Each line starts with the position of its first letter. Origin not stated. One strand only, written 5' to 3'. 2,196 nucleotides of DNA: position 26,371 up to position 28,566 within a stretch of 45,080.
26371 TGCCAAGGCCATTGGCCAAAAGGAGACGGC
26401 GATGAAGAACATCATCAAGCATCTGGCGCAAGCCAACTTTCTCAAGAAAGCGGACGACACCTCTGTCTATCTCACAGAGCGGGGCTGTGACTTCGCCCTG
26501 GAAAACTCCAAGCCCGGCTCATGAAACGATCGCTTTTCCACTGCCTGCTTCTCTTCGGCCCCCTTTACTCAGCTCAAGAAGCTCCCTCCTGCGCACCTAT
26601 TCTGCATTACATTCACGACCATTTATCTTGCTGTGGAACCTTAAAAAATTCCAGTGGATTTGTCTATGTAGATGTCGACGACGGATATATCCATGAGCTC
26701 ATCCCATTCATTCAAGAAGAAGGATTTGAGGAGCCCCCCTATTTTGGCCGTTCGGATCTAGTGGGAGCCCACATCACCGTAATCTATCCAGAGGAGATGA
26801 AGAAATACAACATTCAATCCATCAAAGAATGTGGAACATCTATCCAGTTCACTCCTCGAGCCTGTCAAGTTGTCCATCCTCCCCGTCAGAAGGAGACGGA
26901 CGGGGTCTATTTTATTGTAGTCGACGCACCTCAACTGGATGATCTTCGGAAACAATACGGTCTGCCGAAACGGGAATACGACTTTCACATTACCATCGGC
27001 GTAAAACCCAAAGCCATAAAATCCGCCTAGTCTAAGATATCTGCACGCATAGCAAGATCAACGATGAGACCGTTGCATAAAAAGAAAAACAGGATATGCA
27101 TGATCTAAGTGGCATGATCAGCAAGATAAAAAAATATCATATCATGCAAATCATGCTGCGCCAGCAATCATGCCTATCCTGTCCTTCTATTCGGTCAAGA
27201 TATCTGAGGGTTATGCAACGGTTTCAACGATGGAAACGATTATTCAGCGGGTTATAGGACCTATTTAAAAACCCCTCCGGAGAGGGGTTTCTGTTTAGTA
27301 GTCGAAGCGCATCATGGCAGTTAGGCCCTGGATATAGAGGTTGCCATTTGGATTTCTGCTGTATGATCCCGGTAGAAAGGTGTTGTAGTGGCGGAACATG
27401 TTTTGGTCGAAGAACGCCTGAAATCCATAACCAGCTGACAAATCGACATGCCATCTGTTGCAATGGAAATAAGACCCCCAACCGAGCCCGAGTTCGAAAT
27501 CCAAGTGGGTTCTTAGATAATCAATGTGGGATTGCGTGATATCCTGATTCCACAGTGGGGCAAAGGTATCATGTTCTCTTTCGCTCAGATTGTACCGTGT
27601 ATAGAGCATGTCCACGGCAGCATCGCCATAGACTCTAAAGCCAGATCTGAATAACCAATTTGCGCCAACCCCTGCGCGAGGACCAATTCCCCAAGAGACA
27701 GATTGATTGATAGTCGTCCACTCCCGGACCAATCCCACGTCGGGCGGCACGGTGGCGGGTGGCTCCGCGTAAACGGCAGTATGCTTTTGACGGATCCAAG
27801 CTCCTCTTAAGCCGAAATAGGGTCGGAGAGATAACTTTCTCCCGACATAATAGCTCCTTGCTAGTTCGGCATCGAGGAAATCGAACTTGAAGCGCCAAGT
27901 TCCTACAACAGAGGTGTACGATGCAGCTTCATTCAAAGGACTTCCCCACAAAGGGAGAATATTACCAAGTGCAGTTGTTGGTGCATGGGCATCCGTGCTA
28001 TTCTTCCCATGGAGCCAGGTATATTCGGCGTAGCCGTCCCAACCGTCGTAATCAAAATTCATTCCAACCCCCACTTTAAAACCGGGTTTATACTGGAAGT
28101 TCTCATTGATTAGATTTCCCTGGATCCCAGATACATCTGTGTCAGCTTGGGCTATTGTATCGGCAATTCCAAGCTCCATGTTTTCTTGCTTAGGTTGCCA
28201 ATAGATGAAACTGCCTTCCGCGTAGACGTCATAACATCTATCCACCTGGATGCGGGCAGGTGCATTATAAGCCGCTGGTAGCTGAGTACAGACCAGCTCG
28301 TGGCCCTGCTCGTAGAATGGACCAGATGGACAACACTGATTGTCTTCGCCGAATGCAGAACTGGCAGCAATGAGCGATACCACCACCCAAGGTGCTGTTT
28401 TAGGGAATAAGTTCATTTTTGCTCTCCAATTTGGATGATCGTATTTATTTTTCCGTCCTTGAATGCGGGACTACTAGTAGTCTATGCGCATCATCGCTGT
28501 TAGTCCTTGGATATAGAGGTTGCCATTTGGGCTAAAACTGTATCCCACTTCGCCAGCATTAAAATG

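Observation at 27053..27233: TIR-bounded palindromic element whose 28-nt end is identical to a locus 6.5 kb away (family archetype)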

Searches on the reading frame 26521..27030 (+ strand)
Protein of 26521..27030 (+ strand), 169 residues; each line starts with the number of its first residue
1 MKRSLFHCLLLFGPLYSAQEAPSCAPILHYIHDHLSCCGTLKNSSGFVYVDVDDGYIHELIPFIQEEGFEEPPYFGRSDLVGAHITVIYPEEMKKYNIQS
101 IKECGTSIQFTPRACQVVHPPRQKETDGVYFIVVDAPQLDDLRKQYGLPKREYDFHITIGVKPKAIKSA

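Call 33: find_encoding_contigs(protein=window:26521-27030:+, flank=3000, max_places=6)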
Protein window:26521-27030:+ (169 aa): 1 contig read that carries it; 1 place shown.
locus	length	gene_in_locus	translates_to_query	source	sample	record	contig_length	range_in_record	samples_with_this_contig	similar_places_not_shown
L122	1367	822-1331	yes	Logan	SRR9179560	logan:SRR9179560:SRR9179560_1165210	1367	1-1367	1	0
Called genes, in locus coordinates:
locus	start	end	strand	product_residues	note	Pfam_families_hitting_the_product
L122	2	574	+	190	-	?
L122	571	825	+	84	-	-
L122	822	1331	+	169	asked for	PF22547:2H-SAK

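Call 34: search_protein_families(library=pfam, proteins=[window:26521-27030:+])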
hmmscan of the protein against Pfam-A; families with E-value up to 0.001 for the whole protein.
window:26521-27030:+ (169 aa): 1 family
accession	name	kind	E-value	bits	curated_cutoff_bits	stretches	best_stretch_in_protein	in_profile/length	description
PF22547.2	2H-SAK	-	7e-23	81.7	27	1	49-164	2-121/124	Swiss Army Knife, 2H phosphoesterase domain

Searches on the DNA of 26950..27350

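Call 60: search_rna_families(source=window, start=26950, end=27350, threshold=evalue, max_evalue=1)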
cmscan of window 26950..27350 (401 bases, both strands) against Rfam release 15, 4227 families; matches with E-value up to 1: 9.
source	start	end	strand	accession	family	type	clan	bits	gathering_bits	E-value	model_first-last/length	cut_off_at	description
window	27084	27188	-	RF04208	MIR8742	Gene; miRNA;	-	23.6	130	0.0098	1-131/131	no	MIR8742 microRNA precursor family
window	27079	27192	-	RF04148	MIR844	Gene; miRNA;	-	22.7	70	0.021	1-114/114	no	MIR844 microRNA precursor family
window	27092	27179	-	RF03208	mir-1781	Gene; miRNA;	-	20.4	68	0.21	1-86/86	no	mir-1781 microRNA precursor family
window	27084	27187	-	RF04185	MIR2118_2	Gene; miRNA;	-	19.9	120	0.21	1-106/106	no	MIR2118_2 microRNA precursor family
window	27112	27173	-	RF01299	SNORD2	Gene; snRNA; snoRNA; CD-box;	CL00072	18.7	37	0.58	1-69/69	no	Small nucleolar RNA SNORD2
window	27082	27190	-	RF02516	MIR393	Gene; miRNA;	-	18.3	60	0.23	1-126/126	no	mir-393 microRNA precursor family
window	27082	27188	+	RF04208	MIR8742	Gene; miRNA;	-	17.5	130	0.5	1-131/131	no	MIR8742 microRNA precursor family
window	27267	27292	-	RF01400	istR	Gene; antitoxin;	-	17.2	45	0.37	104-129/130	no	istR Hfq binding RNA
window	27236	27291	+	RF00624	P9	Gene;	-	17.1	43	0.29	1-74/74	no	Pseudomonas sRNA P9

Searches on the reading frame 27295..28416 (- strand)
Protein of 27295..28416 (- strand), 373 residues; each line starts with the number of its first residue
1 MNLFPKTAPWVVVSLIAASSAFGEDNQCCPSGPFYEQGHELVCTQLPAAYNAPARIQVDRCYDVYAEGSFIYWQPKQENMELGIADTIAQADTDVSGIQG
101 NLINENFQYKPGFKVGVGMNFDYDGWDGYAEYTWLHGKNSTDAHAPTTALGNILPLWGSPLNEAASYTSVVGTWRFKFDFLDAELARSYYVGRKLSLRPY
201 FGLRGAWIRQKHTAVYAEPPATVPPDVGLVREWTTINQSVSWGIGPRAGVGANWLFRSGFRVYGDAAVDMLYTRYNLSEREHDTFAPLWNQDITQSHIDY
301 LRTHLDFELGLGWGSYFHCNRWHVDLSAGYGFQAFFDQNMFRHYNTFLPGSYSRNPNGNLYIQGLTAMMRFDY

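Call 34: search_protein_families(library=pfam, proteins=[window:27295-28416:-])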
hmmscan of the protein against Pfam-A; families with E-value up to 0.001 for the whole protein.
window:27295-28416:- (373 aa): 1 family
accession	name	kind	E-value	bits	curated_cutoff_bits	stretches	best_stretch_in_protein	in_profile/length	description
PF05150.18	Legionella_OMP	-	2e-29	102.9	25.4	1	68-367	13-275/281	Legionella pneumophila major outer membrane protein precursor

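Call 36: find_homologous_proteins(query=window:27295-28416:-, max_evalue=1e-20)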
Query window:27295-28416:- (373 aa): 794 proteins with E <= 1e-20 among 2182 candidates; the best 120 are listed.
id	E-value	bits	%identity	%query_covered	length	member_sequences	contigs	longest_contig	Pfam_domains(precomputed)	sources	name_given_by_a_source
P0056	3.1e-265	897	100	100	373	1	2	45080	PF05150.19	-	-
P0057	3.1e-166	571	66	100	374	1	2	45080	PF05150.19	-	-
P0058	5.5e-161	554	64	100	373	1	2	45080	PF05150.19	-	-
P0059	3.5e-145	502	64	91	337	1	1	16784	PF05150.19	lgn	-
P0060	1.3e-132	460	54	100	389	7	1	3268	PF05150.19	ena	-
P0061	7.0e-122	425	52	100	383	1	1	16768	PF05150.19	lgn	-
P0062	6.6e-120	419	51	100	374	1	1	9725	PF05150.19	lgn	-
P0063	1.2e-116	408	52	100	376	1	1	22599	PF05150.19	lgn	-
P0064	1.1e-114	401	53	88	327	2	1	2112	PF05150.19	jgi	jgi:hypothetical protein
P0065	9.7e-112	392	49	100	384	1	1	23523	PF05150.19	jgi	jgi:hypothetical protein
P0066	2.4e-111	390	51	100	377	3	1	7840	PF05150.19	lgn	-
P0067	5.2e-111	389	51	100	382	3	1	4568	PF05150.19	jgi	jgi:hypothetical protein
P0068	1.1e-110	388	49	100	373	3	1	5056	PF05150.19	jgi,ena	-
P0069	1.5e-110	388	50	100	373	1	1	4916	PF05150.19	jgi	jgi:hypothetical protein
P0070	1.7e-110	388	50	100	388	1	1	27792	PF05150.19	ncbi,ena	-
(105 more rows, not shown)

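Call 37: find_encoding_contigs(protein=window:27295-28416:-, flank=3000, max_places=6)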
Protein window:27295-28416:- (373 aa): 1 contig read that carries it; 1 place shown.
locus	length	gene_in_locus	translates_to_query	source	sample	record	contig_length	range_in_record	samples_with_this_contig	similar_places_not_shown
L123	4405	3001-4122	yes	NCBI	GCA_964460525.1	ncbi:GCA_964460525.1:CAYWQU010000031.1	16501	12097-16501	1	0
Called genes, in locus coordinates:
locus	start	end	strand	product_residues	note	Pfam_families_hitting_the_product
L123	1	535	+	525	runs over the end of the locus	PF01336:tRNA_anti-codon, PF00152:tRNA-synt_2, PF01409:tRNA-synt_2d (weak)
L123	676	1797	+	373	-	PF05150:Legionella_OMP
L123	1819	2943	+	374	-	PF05150:Legionella_OMP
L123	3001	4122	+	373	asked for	PF05150:Legionella_OMP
